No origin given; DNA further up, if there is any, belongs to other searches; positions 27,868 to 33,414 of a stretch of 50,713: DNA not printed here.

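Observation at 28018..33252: Domain architecture of the giant protein: beta-rich N-domain, about 550-aa coiled coil, MoxR AAA+ core, long C-terminal extension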

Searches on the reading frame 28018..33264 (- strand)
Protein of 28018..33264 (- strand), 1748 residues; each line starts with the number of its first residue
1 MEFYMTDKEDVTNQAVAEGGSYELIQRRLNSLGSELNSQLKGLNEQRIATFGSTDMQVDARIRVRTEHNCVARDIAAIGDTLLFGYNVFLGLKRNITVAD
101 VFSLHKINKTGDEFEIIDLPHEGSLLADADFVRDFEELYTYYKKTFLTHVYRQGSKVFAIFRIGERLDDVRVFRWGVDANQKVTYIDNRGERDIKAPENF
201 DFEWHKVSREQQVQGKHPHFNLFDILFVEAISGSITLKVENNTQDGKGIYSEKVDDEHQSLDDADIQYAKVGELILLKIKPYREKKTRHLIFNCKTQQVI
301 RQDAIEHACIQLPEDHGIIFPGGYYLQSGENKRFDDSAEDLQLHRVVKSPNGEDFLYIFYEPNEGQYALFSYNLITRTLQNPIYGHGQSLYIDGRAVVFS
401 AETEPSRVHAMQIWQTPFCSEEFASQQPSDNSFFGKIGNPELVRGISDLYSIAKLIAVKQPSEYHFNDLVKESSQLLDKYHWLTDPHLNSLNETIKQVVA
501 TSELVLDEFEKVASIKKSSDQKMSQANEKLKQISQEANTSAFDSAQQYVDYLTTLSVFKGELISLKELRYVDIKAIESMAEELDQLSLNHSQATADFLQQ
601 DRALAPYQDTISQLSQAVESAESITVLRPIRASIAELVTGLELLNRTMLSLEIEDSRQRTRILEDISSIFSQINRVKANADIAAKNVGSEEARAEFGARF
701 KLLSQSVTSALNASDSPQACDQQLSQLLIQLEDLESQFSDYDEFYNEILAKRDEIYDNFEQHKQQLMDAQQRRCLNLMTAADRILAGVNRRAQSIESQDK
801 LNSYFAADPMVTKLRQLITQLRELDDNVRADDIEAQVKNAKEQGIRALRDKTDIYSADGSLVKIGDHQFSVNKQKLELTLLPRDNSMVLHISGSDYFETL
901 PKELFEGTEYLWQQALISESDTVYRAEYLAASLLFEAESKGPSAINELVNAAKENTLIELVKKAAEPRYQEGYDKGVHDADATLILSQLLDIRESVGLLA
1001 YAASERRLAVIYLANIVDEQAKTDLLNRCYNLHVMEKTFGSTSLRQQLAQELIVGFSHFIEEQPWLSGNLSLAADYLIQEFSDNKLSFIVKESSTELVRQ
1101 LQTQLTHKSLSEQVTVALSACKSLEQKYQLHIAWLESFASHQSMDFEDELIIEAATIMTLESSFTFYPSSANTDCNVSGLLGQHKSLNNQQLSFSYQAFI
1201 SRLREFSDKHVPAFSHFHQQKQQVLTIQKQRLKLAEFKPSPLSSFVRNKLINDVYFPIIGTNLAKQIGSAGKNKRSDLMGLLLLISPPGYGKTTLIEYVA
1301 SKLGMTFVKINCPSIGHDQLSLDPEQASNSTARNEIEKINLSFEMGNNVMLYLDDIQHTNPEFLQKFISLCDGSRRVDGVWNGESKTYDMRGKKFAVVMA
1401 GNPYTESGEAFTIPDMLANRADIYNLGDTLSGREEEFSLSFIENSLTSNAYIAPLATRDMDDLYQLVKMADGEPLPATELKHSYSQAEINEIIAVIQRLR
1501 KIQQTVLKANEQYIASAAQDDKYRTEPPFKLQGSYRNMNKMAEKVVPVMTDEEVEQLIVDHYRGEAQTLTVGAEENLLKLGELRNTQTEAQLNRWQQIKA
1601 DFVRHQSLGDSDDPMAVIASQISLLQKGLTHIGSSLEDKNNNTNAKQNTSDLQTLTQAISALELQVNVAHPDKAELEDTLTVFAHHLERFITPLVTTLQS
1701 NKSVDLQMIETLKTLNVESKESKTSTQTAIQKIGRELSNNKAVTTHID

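Call 6: search_protein_families(library=pfam, proteins=[window:28018-33264:-], max_evalue=0.01)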
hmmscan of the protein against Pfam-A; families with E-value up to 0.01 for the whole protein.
window:28018-33264:- (1748 aa): 6 families
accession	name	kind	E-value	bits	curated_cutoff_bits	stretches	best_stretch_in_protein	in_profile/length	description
PF12458.13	DUF3686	-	7.6e-192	638.2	25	1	35-481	1-448/448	ATPase involved in DNA repair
PF25472.1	DUF7902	-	5.1e-21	75.1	26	1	603-682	2-81/85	Domain of unknown function (DUF7902)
PF00004.35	AAA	-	2.2e-09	38.3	21.2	1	1282-1363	1-73/131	ATPase family associated with various cellular activities (AAA)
PF07728.20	AAA_5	-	3.8e-07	30.6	22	1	1282-1405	2-125/139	AAA domain (dynein-related subfamily)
PF13401.12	AAA_22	-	8.8e-06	26.5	27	1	1280-1373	6-110/130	AAA domain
PF05496.18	RuvB_N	-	0.0012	19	27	1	1271-1317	25-71/159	Holliday junction DNA helicase RuvB P-loop domain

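Call 7: search_protein_families(library=ncbifam, proteins=[window:28018-33264:-], max_evalue=0.01)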
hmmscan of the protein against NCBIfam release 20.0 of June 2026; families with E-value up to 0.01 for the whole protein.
window:28018-33264:- (1748 aa): 2 families
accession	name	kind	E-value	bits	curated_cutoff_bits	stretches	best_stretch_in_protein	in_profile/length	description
NF000868.0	PRK00080.1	equivalog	0.00047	19.2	282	1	1272-1316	44-88/330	Holliday junction branch migration DNA helicase RuvB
TIGR00635.1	ruvB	equivalog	0.00093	18.3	299.05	1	1272-1315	23-66/305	Holliday junction branch migration DNA helicase RuvB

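Call 8: search_protein_families(library=padloc, proteins=[window:28018-33264:-], max_evalue=1)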
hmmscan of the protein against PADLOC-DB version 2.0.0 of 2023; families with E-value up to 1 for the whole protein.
window:28018-33264:- (1748 aa): 2 families
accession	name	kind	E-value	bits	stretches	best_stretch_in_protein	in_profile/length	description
PDLC02499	BrxF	-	0.012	14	1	1279-1361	21-104/133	BrxF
PDLC04140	mad8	-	0.014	12.9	1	1279-1309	27-59/314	mads_8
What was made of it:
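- On Known anti-phage defence systems (PADLOC-DB v2): call 8: the best hit is BrxF at E 0.012, over the P-loop only.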

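Call 9: search_solved_structures(query=window:28018-33264:-, max_evalue=1, show_alignments=3)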
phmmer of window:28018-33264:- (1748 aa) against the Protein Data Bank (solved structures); distinct sequences matched with E-value up to 1: 25.
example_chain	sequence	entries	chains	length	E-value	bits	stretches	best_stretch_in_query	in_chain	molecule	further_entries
7swl_A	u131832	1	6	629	0.0025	18.7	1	1248-1315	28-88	Rix7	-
7t3i_A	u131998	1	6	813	0.0044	17.9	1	1248-1315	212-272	Rix7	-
6mat_A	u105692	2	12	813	0.0044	17.8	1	1248-1315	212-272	Rix7 mutant | Rix7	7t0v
5vc7_A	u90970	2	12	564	0.035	14.9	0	1282-1316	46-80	VCP-like ATPase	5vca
5g4g_A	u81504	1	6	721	0.063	14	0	1282-1316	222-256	VCP-LIKE ATPASE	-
5g4f_A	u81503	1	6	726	0.064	14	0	1282-1316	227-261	VCP-LIKE ATPASE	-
9bji_A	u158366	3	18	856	0.09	13.5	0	1282-1315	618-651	Nuclear valosin-containing protein-like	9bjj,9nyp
5jzv_A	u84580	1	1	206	0.16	12.7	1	1260-1311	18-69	Adenylate kinase isoenzyme 6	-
6ef2_K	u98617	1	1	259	0.16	12.7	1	1254-1326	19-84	26S proteasome regulatory subunit 6B homolog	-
9dx3_A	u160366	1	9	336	0.17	12.6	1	1271-1309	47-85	Holliday junction branch migration complex subunit RuvB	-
9dx4_A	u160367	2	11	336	0.17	12.6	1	1271-1308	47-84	Holliday junction branch migration complex subunit RuvB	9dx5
6ef0_K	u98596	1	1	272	0.17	12.6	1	1254-1326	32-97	26S proteasome regulatory subunit 6B homolog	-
6ef1_K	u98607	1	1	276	0.17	12.6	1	1254-1326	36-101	26S proteasome regulatory subunit 6B homolog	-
3fnc_A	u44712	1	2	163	0.24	12.1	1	1016-1087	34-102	Putative acetyltransferase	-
6fvw_K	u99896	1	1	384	0.29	11.8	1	1255-1326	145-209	26S proteasome regulatory subunit 6B homolog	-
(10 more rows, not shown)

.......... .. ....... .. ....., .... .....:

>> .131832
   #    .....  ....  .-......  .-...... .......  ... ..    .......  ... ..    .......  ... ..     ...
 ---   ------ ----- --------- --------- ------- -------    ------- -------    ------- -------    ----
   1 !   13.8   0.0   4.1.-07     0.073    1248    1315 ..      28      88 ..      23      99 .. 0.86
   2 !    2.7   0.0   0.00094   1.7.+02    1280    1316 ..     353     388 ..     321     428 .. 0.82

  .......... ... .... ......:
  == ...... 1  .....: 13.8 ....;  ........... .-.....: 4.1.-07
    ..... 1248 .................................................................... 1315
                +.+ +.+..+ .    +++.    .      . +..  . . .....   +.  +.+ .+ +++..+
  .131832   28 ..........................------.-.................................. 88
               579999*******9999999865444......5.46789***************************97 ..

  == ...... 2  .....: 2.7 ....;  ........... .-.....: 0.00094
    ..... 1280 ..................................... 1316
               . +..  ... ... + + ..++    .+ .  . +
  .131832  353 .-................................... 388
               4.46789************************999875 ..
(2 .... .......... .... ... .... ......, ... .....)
